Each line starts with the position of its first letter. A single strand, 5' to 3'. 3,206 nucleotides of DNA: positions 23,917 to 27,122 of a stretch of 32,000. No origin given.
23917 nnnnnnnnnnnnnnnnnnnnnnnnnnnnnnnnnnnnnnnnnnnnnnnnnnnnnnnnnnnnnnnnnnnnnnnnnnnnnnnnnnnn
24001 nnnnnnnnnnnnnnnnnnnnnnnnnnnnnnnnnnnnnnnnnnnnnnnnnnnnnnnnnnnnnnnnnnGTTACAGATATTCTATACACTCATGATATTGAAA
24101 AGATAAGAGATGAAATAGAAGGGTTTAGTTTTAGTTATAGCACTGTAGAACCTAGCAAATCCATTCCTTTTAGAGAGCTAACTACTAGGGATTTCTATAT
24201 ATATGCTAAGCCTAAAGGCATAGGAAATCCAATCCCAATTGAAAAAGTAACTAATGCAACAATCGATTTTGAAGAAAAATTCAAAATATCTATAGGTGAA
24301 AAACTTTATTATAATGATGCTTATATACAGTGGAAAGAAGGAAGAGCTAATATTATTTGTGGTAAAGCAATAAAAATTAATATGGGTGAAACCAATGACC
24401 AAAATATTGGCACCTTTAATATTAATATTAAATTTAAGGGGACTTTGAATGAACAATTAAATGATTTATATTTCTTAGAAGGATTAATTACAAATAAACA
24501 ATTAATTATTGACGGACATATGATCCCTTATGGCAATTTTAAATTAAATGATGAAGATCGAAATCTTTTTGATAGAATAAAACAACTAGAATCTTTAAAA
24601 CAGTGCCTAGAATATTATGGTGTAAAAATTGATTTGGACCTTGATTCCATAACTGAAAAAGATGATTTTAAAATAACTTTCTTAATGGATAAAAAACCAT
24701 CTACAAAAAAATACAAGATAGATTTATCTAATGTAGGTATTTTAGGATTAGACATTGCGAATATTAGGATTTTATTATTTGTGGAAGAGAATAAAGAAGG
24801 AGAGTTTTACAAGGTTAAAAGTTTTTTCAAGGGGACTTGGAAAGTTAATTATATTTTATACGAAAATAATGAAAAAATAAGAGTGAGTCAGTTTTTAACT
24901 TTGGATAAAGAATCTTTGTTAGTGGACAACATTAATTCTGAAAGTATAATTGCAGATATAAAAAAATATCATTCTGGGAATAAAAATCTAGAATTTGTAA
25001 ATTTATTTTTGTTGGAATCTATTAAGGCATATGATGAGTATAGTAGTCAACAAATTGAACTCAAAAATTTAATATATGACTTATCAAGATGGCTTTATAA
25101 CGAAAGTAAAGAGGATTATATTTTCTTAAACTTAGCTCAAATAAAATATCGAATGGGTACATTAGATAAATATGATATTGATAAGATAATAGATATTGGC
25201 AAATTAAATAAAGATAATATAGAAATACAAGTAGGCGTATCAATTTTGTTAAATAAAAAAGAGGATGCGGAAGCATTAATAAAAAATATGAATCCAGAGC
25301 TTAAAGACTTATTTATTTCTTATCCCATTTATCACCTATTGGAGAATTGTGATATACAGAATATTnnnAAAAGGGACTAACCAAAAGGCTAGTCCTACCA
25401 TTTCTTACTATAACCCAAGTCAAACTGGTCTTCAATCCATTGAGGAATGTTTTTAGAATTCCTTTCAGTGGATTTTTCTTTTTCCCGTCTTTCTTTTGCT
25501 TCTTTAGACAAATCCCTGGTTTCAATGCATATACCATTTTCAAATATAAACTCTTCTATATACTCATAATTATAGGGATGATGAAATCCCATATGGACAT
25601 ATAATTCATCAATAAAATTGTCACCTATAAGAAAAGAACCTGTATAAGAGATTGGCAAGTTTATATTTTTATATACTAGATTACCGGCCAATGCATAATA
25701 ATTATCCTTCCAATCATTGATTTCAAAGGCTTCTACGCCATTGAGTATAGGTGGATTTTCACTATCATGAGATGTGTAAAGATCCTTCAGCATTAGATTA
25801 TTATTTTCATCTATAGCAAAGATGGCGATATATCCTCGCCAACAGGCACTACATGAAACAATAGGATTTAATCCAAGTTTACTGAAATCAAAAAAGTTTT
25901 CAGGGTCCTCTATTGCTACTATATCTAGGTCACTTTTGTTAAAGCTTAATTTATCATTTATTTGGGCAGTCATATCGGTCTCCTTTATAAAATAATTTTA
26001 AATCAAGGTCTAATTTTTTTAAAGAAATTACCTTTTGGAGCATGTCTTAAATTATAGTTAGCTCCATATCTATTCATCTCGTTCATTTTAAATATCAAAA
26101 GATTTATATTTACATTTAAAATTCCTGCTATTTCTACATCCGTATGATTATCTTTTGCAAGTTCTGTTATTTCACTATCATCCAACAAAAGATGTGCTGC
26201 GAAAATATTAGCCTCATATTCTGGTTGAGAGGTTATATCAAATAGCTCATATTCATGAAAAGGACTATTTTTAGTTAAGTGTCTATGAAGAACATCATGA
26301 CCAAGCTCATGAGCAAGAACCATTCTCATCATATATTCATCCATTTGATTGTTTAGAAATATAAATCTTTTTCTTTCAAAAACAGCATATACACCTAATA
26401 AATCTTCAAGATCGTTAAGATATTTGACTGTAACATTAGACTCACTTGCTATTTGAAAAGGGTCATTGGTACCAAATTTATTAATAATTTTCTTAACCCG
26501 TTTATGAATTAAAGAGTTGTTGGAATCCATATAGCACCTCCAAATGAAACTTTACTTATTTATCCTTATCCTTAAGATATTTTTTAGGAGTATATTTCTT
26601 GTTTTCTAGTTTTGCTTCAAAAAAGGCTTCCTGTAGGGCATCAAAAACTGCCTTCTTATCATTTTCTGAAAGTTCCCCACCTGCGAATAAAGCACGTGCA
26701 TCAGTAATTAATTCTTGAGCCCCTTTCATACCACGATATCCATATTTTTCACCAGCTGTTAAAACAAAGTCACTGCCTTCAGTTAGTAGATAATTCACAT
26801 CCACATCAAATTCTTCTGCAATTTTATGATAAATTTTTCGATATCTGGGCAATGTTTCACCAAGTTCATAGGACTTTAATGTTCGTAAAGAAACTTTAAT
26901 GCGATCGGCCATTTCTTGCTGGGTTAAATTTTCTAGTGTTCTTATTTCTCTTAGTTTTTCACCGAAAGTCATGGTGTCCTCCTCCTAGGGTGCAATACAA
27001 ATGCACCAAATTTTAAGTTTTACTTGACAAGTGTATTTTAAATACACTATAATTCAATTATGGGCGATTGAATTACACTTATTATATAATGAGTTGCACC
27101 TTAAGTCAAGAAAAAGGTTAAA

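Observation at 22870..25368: Candidate undescribed defence module: autoregulated HTH-WYL regulator plus 598-aa DUF4365-like nuclease-fold protein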

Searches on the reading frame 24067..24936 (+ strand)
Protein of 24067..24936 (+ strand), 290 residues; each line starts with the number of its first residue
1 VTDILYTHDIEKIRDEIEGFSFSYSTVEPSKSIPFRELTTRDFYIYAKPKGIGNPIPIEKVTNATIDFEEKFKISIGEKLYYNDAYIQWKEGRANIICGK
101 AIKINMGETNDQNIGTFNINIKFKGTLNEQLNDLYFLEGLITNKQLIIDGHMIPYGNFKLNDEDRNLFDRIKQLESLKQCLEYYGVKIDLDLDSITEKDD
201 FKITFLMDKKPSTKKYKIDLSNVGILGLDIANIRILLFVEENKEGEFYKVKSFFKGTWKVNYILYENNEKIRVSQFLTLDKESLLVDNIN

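Call 75: predict_structure(alignment_id=A7)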
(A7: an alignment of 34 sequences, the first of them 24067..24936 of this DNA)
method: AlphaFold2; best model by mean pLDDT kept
length: 290 residues; sequences in the alignment: 34
mean_pLDDT: 88.9   pTM: 0.80
mean pLDDT of the five models: 88.9, 88.9, 88.4, 87.4, 86.8
residues with pLDDT >= 90: 169; 70-90: 110; 50-70: 8; < 50: 3
segments of 3 or more residues with pLDDT < 50: 1-3
pLDDT, mean of each block of 10 residues (from residue 1): 59 84 78 85 88 85 88 95 95 93 88 84 95 94 92 85 77 97 96 97 96 93 88 95 94 87 90 90 92
secondary structure, 60 per line:
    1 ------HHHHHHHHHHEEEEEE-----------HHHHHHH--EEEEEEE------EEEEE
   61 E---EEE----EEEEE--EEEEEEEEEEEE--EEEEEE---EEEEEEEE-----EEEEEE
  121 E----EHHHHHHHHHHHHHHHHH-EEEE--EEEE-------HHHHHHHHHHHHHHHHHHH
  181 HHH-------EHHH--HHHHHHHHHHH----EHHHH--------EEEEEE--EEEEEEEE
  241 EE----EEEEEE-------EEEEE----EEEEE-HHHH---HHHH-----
elements in order: H7-16 E17-22 H34-40 E43-49 E56-61 E65-67 E72-76 E79-90 E93-98 E102-109 E115-121 H127-143 E145-148 E151-154 H162-183 H197-207 H213-216 E225-230 E233-242 E247-252 E260-264 E269-273 H275-278 H282-285

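Call 78: fold_search(model_id=the predicted structure, library=pdb)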
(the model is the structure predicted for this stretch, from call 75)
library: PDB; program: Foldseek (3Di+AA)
matches with E <= 10: 256; with E <= 0.001: 0
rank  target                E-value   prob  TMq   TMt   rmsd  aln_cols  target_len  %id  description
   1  4fb5_A                3.2e-01  0.11  0.12  0.10  20.7       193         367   10  Crystal structure of a probable oxidoreduxtase protein (released 2012-08-15)
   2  6jzc_A                3.2e-01  0.09  0.10  0.11  15.8       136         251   15  Structural basis of tubulin detyrosination (released 2019-07-17)
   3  2o48                  3.6e-01  0.14  0.12  0.10  18.3       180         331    8  Crystal structure of Mammalian Dimeric Dihydrodiol Dehydrogenase (released 2007-07-31)
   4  8roy_B                3.6e-01  0.05  0.10  0.05  22.2       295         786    9  Structure of the human DDB1-DDA1-DCAF15 E3 ubiquitin ligase bound to compound furan 24 (released 2024-04-03)
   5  8u17_E                4.4e-01  0.04  0.10  0.05  21.8       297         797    9  The ternary complex structure of DDB1-CRBN-SALL4(ZF1,2)-long bound to Pomalidomide (released 2023-12-27)
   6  4a0k_C                4.9e-01  0.04  0.10  0.04  22.2       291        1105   10  STRUCTURE OF DDB1-DDB2-CUL4A-RBX1 BOUND TO A 12 BP ABASIC SITE CONTAINING DNA-DUPLEX (released 2011-12-14)
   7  3ewe_A                6.5e-01  0.05  0.14  0.15  23.5       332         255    7  Crystal Structure of the Nup85/Seh1 Complex (released 2008-11-11)
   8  9oty_A                6.5e-01  0.03  0.10  0.05  22.1       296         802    9  DDB1-CRBN with CK1 alpha, SB-405483, and DEG-47: composite map and model submission (released 2025-11-19)
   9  6b43_7                7.2e-01  0.04  0.14  0.14  22.9       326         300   11  CryoEM structure and atomic model of the Kaposi's sarcoma-associated herpesvirus capsid (released 2017-11-08)
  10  8tl6_A                7.2e-01  0.04  0.10  0.05  21.9       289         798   10  Cryo-EM structure of DDB1deltaB-DDA1-DCAF5 (released 2024-04-03)
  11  7qoo_P                7.7e-01  0.05  0.11  0.14  16.2       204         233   15  Structure of the human inner kinetochore CCAN complex (released 2022-06-08)
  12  3dpo_B                8.1e-01  0.06  0.10  0.13  24.9       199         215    7  Crystal structure of the substrate binding domain of E. coli DnaK in complex with a short pyrrhocoricin-derived inhibi (released 2009-03-10)
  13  6vbu_5                8.1e-01  0.05  0.12  0.12  20.9       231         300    7  Structure of the bovine BBSome complex (released 2020-01-29)
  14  6ue5_B                8.1e-01  0.03  0.10  0.05  21.7       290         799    9  Crystal structure of full-length human DCAF15-DDB1-deltaPBP-DDA1-RBM39 in complex with 4-(aminomethyl)-N-(3-cyano-4-me (released 2019-12-18)
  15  1iwm_A                8.5e-01  0.05  0.11  0.15  17.9       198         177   10  Crystal Structure of the Outer Membrane Lipoprotein Receptor, LolB (released 2003-07-15)
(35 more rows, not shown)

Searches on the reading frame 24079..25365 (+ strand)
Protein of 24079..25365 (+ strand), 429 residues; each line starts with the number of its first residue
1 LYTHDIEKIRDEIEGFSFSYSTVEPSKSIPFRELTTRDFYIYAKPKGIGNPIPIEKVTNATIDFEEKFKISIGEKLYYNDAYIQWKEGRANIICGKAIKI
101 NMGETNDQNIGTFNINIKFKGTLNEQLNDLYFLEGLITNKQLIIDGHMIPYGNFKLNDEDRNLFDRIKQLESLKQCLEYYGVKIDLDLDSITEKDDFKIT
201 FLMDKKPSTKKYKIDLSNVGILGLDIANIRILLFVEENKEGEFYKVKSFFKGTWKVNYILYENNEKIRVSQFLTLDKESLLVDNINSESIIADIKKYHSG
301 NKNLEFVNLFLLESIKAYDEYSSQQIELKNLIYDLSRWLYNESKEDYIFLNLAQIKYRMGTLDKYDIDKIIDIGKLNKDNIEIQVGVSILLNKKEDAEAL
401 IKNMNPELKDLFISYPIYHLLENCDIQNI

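Call 95: find_homologous_proteins(query=A9, max_evalue=0.001)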
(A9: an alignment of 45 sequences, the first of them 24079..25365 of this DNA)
Query A9 (45 sequences) (429 aa, profile of the alignment): 34 proteins with E <= 0.001 among 8000 candidates.
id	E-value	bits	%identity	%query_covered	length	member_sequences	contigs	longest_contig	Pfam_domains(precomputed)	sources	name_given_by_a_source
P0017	3.0e-118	414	54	99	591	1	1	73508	-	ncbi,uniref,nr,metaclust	ncbi:hypothetical protein [Clostridium sp. HMP27]|uniref:hypothetical protein n=1 Tax=Clostridium sp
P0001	1.5e-115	405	100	100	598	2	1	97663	-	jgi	-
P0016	1.7e-111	391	55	99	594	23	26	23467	-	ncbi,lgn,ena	-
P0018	9.5e-110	385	54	98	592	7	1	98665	-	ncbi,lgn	-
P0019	9.9e-110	385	54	98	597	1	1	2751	-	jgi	-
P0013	1.1e-109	385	56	99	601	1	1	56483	-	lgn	-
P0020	1.2e-109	385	52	99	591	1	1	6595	-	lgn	-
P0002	1.4e-108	382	70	100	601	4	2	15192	-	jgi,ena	jgi:hypothetical protein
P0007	6.2e-108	380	66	100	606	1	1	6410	-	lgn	-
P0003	2.1e-106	374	70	100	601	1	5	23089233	-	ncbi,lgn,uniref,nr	ncbi:hypothetical protein [Sporanaerobacter acetigenes]|uniref:DUF4365 domain-containing protein n=1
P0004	2.2e-106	374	70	100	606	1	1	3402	-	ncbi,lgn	-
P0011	3.0e-106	374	62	99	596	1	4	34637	-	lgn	-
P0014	3.2e-106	374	52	99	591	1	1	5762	-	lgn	-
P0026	7.7e-106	373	44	97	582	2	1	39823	-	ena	-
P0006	1.2e-105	372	69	100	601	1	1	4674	-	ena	-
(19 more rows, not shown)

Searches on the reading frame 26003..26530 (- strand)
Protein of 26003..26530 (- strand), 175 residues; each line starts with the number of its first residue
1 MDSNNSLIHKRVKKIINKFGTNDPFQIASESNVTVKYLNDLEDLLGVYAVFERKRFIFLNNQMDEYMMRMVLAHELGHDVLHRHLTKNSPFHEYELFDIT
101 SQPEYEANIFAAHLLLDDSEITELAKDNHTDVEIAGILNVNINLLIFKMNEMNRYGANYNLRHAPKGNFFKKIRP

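Call 4: search_protein_families(library=pfam, proteins=[window:26003-26530:-], max_evalue=0.1)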
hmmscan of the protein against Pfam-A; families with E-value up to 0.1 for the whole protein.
window:26003-26530:- (175 aa): 3 families
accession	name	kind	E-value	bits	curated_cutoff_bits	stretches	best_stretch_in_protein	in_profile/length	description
PF06114.19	Peptidase_M78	-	4e-16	59.4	22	1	42-140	16-113/123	IrrE N-terminal-like domain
PF20573.4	DUF6782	-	0.0006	19.6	27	1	23-78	46-100/241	Putative metallopeptidase family (DUF6782)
PF01435.24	Peptidase_M48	-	0.047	14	20.3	1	61-88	57-84/186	Peptidase family M48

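Call 5: search_protein_families(library=padloc, proteins=[window:26003-26530:-], max_evalue=0.1)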
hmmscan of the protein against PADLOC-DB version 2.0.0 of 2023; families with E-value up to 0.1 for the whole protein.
window:26003-26530:- (175 aa): 16 families
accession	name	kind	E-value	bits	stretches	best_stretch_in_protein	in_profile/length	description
PDLC04141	capP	-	4e-15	54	1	8-133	5-130/242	capP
PDLC03949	RmrA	-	3.9e-09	33.8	1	53-130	174-240/363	-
PDLC03947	RmrA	-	7e-09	33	1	53-119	192-255/383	-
PDLC03954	RmrA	-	8e-09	32.9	1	45-123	184-260/380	-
PDLC03945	RmrA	-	1.8e-07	28.7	1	52-124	189-259/394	-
PDLC03946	RmrA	-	2.3e-07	27.9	1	52-128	174-240/357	-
PDLC03953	RmrA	-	9.7e-07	26.3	1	69-137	209-265/373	-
PDLC04776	PDC-M69B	-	2.1e-06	25.6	1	14-120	27-133/272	-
PDLC03952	RmrA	-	3.9e-06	24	1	52-119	203-267/395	-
PDLC03948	RmrA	-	4.9e-06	23.7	1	52-121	190-256/397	-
PDLC03944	RmrA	-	1.1e-05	22.7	1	57-133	187-260/384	-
PDLC03951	RmrA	-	1.5e-05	22.2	1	55-120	191-251/400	-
PDLC03950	RmrA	-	0.00017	18.7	1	52-128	180-251/369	-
PDLC03956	RmrA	-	0.00027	18.1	1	45-99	182-235/399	-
PDLC03955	RmrA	-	0.0015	15.8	1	48-122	192-257/371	-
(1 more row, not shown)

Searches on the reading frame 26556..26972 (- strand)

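Call 4: search_protein_families(library=pfam, proteins=[window:26556-26972:-], max_evalue=0.1)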
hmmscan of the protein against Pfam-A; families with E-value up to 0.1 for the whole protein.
window:26556-26972:- (138 aa): 6 families
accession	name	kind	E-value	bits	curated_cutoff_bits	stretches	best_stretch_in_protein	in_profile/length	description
PF12844.13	HTH_19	-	6e-12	45.7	30.2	1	4-64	1-60/64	Helix-turn-helix domain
PF01381.28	HTH_3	-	7e-09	36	23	1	7-62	1-55/55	Helix-turn-helix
PF13560.12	HTH_31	-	5.6e-06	27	27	1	3-45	2-45/64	Helix-turn-helix domain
PF13413.12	HTH_25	-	0.021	15.1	24.6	1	7-36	2-31/62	Helix-turn-helix domain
PF01424.28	R3H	-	0.034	14.6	26.8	1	19-58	4-44/60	R3H domain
PF08281.18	Sigma70_r4_2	-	0.085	13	25.7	0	11-35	22-46/54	Sigma-70, region 4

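Call 5: search_protein_families(library=padloc, proteins=[window:26556-26972:-], max_evalue=0.1)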
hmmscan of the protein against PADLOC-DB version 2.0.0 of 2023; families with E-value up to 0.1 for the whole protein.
window:26556-26972:- (138 aa): 15 families
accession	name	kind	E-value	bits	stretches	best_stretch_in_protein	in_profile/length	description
PDLC03945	RmrA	-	3.7e-10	37.5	1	1-66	1-65/394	-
PDLC03954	RmrA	-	6.7e-09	33.1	1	4-67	12-74/380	-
PDLC02926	HTH_VI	-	7.5e-09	33.7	1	3-63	2-61/92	-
PDLC03952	RmrA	-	3.1e-08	30.9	1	5-76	25-95/395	-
PDLC03947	RmrA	-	2.8e-07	27.7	1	3-67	12-75/383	-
PDLC03951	RmrA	-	2.2e-06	24.9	1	4-65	10-70/400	-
PDLC03949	RmrA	-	3.3e-06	24.2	1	5-83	5-80/363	-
PDLC04142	capH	-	9e-06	24.7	1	1-111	5-93/103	capH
PDLC03948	RmrA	-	3.9e-05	20.7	1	4-66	10-71/397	-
PDLC03944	RmrA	-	7.3e-05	20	1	4-65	8-68/384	-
PDLC04775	PDC-M69A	-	9.7e-05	20.9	1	3-68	8-72/113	-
PDLC03955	RmrA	-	0.0051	14.1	1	6-87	24-102/371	-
PDLC03943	RmrA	-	0.013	12.6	1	4-65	4-64/370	-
PDLC03946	RmrA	-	0.015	12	1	5-70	5-69/357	-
PDLC03665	Control_protein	-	0.021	13.1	1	2-28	8-35/77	control protein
